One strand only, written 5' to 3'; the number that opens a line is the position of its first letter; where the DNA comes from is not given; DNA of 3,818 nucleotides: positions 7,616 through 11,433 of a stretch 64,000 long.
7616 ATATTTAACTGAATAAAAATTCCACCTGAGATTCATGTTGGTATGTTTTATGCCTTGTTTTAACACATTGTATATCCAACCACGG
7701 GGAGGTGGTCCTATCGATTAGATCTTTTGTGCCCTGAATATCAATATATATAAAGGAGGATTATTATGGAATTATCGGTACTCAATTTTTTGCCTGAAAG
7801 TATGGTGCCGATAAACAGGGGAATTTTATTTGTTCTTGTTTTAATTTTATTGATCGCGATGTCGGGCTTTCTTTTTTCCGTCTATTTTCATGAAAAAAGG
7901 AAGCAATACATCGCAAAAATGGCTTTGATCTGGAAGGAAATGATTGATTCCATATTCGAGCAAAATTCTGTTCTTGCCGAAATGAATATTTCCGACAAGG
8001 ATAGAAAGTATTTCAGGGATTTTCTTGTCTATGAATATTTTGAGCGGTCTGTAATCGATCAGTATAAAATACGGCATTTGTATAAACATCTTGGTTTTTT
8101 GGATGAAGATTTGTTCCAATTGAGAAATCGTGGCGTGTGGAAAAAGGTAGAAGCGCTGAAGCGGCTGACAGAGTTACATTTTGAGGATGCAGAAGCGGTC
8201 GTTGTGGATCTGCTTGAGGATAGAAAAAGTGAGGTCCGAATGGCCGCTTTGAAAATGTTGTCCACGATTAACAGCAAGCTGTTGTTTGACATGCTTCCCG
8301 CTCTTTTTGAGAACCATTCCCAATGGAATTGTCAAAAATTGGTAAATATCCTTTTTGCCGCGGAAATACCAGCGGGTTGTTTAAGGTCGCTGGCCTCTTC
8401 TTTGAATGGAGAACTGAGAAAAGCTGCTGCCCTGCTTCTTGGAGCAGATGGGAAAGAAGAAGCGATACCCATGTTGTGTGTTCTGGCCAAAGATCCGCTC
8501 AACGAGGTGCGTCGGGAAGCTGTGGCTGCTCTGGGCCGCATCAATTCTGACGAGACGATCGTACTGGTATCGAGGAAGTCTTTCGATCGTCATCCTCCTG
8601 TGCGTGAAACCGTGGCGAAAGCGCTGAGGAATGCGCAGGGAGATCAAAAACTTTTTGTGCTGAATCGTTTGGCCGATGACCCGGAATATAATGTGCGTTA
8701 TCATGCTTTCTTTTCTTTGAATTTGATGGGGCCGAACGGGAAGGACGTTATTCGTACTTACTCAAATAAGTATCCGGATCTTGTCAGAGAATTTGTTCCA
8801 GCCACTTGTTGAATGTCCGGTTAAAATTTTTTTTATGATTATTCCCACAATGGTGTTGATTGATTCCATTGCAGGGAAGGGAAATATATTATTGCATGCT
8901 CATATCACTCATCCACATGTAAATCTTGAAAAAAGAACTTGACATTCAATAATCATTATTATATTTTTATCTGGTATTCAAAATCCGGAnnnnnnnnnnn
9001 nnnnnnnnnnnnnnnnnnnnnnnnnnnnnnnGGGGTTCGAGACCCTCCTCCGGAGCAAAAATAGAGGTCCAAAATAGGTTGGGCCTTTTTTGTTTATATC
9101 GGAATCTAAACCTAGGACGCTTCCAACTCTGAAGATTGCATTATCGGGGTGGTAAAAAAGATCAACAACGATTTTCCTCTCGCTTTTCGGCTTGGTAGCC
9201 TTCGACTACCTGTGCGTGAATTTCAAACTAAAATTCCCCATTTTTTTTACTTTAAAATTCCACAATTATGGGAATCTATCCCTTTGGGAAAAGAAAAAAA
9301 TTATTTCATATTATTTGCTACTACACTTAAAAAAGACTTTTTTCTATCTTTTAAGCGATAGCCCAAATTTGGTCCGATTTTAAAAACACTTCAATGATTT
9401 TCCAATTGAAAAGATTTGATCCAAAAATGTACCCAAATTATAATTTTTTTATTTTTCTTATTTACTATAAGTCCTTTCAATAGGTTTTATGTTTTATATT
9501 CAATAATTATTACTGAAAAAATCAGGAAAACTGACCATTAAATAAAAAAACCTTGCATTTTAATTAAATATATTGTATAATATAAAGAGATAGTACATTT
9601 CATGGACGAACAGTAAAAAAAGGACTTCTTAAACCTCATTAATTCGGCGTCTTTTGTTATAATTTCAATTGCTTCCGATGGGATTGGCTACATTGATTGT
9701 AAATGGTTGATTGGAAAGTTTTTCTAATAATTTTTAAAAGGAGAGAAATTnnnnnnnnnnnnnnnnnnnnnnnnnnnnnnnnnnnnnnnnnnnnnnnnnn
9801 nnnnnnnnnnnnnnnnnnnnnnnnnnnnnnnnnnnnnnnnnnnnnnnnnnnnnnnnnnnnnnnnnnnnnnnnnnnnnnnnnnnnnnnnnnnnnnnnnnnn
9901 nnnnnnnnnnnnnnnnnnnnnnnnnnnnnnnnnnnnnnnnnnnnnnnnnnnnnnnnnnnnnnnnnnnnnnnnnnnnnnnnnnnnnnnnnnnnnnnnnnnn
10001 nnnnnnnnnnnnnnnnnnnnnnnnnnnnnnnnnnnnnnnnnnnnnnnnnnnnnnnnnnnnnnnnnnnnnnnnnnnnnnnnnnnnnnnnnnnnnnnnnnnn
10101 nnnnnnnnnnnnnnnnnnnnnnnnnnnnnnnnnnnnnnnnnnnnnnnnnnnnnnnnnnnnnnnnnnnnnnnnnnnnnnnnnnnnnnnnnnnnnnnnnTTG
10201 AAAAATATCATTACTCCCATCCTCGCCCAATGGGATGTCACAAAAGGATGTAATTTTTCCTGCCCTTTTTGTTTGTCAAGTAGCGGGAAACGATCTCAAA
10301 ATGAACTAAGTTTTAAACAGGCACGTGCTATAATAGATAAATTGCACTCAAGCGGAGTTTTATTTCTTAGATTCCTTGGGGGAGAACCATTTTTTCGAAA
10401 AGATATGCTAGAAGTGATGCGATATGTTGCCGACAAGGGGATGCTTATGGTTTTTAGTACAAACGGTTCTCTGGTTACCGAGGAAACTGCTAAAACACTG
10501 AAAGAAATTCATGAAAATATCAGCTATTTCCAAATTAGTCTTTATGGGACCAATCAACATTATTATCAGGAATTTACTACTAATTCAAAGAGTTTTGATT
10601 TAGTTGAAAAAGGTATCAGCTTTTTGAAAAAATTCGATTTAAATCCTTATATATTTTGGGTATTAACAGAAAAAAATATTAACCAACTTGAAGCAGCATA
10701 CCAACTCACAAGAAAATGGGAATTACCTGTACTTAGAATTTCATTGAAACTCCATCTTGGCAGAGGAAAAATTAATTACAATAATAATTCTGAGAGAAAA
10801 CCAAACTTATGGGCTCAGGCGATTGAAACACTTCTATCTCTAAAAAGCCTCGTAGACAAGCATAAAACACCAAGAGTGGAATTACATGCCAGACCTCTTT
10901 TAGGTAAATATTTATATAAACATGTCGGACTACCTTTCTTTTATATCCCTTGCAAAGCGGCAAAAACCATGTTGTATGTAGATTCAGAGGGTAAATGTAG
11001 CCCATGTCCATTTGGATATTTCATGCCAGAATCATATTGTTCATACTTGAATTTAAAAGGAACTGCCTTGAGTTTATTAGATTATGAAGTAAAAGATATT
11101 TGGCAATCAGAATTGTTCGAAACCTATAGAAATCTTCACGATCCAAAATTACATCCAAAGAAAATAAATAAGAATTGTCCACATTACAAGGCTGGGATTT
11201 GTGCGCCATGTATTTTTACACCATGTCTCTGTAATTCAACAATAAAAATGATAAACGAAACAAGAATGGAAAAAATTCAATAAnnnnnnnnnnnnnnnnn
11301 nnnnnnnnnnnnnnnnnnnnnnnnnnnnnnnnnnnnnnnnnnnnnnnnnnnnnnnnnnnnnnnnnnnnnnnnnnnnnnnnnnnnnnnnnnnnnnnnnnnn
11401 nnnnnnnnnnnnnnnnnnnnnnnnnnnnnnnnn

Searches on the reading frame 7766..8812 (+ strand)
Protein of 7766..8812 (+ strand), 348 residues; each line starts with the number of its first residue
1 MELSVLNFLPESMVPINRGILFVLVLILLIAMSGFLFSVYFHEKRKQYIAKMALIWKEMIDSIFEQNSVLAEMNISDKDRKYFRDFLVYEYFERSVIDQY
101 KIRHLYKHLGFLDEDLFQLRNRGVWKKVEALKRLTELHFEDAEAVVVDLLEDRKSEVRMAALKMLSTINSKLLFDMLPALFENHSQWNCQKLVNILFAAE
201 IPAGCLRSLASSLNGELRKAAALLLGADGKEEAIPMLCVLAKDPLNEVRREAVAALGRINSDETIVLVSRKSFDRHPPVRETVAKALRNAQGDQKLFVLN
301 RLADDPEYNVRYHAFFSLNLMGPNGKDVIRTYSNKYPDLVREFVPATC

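Call 32: search_protein_families(library=pfam, proteins=[window:7766-8812:+], max_evalue=0.00001)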
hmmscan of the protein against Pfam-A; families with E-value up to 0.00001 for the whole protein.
window:7766-8812:+ (348 aa): 3 families
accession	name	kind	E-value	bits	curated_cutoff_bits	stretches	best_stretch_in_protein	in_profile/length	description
PF13646.12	HEAT_2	-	7.5e-23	81.1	27.7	1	209-288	7-88/88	HEAT repeats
PF02985.28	HEAT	-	5.3e-13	48.3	23.5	0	234-259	2-27/31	HEAT repeat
PF13513.12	HEAT_EZ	-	6.5e-07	30.2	27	0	216-259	2-55/55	HEAT-like repeat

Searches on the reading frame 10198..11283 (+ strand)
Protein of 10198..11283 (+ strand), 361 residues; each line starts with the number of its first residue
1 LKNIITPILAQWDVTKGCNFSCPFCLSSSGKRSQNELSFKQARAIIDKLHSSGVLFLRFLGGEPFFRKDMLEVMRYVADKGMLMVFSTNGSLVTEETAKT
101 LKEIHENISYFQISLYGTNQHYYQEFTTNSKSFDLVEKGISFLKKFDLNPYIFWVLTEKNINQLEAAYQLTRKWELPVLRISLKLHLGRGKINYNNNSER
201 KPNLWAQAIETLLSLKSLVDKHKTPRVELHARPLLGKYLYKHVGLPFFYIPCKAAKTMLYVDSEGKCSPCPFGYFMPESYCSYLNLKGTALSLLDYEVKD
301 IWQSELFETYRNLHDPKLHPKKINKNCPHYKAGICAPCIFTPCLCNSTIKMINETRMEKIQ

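Call 32: search_protein_families(library=pfam, proteins=[window:10198-11283:+], max_evalue=0.00001)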
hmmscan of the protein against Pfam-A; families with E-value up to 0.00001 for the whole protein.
window:10198-11283:+ (361 aa): 2 families
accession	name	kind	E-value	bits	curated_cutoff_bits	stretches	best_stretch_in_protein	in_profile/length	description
PF04055.27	Radical_SAM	-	7.6e-20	72.2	29.5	1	14-169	3-164/166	Radical SAM superfamily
PF13353.11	Fer4_12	-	1.1e-07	32.6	22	1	16-118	13-116/137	4Fe-4S single cluster domain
